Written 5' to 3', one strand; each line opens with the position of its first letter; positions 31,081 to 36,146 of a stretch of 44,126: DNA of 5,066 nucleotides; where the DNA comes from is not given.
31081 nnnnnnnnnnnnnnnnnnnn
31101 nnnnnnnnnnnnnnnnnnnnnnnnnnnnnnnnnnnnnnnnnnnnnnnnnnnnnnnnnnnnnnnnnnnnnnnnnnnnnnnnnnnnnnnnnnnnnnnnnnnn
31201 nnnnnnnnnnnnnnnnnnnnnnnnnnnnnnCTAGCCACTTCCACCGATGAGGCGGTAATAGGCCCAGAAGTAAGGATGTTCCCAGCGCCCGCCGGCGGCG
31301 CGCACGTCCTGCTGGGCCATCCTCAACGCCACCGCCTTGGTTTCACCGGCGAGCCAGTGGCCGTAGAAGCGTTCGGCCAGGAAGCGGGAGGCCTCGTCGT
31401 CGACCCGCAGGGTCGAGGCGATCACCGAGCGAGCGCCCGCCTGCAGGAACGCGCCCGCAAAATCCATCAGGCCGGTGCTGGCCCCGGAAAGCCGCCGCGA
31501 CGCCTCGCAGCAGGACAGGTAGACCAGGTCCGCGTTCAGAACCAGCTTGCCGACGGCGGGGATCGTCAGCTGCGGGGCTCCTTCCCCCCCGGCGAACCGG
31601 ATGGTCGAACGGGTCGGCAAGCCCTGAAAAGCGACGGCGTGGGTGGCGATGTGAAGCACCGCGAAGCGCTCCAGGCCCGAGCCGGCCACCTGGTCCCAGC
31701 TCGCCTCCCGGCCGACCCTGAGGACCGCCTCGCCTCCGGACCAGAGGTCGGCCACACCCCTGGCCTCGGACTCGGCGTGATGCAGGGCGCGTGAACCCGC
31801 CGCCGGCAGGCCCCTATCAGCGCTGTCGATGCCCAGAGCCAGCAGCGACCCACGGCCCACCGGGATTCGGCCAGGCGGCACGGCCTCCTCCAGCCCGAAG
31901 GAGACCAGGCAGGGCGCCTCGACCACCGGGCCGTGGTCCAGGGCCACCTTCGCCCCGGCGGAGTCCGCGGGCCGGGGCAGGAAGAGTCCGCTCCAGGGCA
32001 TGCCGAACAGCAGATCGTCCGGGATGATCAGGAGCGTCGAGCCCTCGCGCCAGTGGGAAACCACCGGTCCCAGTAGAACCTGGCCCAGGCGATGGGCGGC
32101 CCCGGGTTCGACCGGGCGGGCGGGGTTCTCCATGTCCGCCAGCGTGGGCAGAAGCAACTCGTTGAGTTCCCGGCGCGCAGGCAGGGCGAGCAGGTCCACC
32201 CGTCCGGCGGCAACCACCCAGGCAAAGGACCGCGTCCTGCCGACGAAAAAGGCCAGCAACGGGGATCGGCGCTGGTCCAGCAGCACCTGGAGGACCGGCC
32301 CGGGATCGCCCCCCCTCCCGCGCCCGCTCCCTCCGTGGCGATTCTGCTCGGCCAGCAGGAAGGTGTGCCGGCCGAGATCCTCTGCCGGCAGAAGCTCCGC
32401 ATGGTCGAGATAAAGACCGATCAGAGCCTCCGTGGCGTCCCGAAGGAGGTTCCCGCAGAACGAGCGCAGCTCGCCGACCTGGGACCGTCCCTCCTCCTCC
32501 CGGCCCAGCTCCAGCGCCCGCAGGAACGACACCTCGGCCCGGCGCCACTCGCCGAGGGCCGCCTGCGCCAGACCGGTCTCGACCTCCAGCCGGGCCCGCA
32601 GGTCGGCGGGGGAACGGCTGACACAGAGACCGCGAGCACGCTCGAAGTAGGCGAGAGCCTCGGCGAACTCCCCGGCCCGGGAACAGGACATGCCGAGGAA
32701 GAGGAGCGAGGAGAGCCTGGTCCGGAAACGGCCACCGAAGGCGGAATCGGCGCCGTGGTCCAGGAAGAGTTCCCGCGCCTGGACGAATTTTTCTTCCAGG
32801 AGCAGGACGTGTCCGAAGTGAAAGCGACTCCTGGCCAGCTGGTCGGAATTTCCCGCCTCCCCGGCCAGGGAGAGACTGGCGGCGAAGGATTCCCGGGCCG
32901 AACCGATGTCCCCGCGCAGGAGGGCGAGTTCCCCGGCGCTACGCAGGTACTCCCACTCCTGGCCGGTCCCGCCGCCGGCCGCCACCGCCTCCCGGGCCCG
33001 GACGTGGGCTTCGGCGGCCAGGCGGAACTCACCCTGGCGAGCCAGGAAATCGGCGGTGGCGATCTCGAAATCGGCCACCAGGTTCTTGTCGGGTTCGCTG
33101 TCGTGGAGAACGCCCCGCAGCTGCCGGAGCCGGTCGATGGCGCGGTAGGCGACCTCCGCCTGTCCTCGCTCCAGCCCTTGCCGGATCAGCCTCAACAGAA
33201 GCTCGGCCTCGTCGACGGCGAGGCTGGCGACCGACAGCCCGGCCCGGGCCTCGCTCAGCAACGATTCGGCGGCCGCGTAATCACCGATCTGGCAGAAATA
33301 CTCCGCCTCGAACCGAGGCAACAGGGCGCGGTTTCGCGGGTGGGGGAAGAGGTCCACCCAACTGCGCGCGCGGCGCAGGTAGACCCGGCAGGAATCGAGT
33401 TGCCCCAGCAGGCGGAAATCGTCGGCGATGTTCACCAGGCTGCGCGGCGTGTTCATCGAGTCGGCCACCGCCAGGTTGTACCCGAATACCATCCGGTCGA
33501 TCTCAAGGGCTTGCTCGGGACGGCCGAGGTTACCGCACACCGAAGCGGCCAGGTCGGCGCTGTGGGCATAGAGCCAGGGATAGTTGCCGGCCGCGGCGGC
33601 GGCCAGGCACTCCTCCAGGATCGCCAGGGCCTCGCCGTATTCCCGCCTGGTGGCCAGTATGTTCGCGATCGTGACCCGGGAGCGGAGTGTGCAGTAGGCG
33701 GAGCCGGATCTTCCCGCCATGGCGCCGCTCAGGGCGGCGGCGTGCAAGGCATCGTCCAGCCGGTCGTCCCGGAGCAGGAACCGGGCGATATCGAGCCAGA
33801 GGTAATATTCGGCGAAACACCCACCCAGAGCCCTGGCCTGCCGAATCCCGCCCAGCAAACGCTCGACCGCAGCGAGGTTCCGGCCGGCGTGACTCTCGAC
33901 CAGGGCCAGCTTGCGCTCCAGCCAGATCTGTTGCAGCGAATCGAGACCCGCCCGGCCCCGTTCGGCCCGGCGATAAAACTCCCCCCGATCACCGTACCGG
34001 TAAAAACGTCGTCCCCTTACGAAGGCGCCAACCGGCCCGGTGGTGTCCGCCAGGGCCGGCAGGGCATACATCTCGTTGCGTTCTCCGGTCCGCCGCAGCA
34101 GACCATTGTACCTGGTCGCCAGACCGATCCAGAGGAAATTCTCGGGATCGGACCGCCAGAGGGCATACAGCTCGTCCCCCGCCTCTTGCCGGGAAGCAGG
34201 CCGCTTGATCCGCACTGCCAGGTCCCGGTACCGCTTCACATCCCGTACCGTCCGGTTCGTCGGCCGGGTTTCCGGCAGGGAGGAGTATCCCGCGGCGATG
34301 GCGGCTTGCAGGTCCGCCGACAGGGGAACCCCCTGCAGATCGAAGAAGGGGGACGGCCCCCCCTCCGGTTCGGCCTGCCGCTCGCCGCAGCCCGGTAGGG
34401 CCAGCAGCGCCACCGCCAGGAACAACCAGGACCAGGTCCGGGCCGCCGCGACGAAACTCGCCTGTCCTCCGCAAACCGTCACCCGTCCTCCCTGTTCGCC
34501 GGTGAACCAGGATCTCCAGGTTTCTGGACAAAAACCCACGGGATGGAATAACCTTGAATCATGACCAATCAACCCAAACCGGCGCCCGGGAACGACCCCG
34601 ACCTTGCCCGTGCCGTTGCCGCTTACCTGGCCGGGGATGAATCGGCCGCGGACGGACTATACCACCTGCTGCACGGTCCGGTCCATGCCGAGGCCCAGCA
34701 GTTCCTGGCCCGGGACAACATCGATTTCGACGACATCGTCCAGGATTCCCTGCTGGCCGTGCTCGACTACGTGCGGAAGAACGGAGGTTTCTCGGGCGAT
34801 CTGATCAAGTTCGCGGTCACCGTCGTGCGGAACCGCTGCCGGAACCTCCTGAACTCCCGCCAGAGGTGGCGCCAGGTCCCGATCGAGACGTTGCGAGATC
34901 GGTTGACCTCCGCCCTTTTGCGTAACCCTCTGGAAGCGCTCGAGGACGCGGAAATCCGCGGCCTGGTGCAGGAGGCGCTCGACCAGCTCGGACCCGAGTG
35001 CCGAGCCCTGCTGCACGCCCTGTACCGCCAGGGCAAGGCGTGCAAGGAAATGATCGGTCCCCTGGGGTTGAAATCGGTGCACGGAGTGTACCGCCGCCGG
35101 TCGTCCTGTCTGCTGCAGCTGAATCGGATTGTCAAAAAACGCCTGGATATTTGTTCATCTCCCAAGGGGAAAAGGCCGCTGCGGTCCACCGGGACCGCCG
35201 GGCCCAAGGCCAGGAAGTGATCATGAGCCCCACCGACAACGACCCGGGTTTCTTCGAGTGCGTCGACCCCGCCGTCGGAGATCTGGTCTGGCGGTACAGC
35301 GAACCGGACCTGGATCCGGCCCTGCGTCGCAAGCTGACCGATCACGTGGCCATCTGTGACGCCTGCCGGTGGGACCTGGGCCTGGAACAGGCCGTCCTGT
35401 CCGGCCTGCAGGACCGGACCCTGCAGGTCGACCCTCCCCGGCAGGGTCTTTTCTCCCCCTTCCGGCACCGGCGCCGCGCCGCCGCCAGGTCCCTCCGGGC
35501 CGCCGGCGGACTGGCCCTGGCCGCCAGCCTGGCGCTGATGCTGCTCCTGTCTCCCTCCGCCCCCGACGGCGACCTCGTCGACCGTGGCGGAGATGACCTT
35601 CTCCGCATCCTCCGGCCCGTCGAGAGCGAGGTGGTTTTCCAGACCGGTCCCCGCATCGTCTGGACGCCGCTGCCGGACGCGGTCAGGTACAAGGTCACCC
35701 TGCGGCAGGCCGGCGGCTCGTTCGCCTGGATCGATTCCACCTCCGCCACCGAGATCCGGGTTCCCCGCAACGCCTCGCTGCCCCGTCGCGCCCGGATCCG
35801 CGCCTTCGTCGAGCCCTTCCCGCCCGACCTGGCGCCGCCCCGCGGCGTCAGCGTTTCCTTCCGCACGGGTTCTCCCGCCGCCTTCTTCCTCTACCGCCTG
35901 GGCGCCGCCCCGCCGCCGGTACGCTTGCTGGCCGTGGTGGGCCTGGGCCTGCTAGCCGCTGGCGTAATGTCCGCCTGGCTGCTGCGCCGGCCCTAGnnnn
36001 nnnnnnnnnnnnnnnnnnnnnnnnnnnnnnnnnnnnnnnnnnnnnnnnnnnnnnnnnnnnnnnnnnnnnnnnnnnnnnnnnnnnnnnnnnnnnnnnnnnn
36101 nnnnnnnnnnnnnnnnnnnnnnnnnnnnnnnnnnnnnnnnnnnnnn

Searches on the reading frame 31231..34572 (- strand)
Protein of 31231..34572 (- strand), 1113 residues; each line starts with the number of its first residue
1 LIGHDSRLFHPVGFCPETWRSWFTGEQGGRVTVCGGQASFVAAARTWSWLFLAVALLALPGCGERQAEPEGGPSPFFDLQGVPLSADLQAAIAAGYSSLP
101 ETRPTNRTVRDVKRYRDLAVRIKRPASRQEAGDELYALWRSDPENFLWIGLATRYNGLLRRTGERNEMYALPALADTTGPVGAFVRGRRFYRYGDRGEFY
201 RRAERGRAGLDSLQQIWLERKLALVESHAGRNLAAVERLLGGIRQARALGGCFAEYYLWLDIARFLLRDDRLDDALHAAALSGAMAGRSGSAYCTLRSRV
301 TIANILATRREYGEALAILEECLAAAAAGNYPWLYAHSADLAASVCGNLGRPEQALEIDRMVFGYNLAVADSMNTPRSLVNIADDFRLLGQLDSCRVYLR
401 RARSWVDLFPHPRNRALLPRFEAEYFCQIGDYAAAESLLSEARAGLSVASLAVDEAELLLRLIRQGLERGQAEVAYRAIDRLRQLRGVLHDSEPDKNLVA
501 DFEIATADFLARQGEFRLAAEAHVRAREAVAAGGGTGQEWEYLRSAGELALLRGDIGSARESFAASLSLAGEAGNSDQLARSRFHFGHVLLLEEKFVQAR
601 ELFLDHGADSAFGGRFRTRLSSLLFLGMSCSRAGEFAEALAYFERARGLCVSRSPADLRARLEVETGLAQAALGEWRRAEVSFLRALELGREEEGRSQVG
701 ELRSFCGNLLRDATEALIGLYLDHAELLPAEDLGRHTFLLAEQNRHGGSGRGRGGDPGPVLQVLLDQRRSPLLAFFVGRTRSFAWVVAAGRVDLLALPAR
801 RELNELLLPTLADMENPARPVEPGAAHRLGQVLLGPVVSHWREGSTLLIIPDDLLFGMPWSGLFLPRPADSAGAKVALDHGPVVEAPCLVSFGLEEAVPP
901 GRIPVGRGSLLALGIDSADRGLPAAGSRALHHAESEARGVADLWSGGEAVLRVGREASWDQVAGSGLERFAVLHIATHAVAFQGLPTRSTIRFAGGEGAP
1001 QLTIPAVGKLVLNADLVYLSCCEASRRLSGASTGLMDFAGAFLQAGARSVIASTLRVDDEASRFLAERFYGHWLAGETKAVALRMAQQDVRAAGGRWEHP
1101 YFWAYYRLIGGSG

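Call 31: search_protein_families(library=pfam, proteins=[window:31231-34572:-], max_evalue=0.01)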
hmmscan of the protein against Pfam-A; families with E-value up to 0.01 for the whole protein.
window:31231-34572:- (1113 aa): 7 families
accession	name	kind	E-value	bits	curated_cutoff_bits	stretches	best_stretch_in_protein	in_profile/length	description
PF12770.12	CHAT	-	9.3e-37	127.5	24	1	826-1110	4-288/289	CHAT domain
PF13424.12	TPR_12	-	3.7e-15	56.3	30.1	3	621-690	4-75/77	Tetratricopeptide repeat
PF10602.15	RPN7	-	1.2e-08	35.3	29.6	0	423-485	43-102/174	26S proteasome subunit RPN7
PF00515.34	TPR_1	-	2.8e-07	30.5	27.8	0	625-646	6-27/34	Tetratricopeptide repeat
PF13176.12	TPR_7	-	4.8e-05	23.6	27.9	0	622-646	1-25/36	Tetratricopeptide repeat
PF13181.12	TPR_8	-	0.00062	20.2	25.7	0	622-646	3-27/34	Tetratricopeptide repeat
PF07719.23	TPR_2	-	0.00063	20.1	27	0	623-646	4-27/34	Tetratricopeptide repeat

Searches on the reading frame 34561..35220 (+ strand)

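Call 31: search_protein_families(library=pfam, proteins=[window:34561-35220:+], max_evalue=0.01)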
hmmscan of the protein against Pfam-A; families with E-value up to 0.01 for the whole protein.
window:34561-35220:+ (219 aa): 1 family
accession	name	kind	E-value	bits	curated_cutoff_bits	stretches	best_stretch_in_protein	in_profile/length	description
PF04542.20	Sigma70_r2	-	1.6e-06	28.3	24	1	33-102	1-70/71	Sigma-70 region 2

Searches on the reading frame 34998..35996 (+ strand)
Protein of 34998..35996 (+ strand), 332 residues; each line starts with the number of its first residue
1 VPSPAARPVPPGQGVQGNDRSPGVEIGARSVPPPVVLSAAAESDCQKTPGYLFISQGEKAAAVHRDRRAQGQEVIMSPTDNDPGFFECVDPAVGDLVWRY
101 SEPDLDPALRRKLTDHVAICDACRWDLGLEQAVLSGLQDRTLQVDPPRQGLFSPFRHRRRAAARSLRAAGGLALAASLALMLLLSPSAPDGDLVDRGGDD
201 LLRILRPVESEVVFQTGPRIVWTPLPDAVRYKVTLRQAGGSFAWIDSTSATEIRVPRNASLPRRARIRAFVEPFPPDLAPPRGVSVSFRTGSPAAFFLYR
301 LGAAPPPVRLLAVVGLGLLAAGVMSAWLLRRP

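Call 31: search_protein_families(library=pfam, proteins=[window:34998-35996:+], max_evalue=0.01)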
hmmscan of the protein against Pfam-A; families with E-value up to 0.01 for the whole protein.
window:34998-35996:+ (332 aa): 1 family
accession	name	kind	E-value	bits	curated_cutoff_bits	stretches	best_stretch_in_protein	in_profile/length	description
PF13490.11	zf-HC2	-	0.003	18.1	22.2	1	95-124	6-35/35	Putative zinc-finger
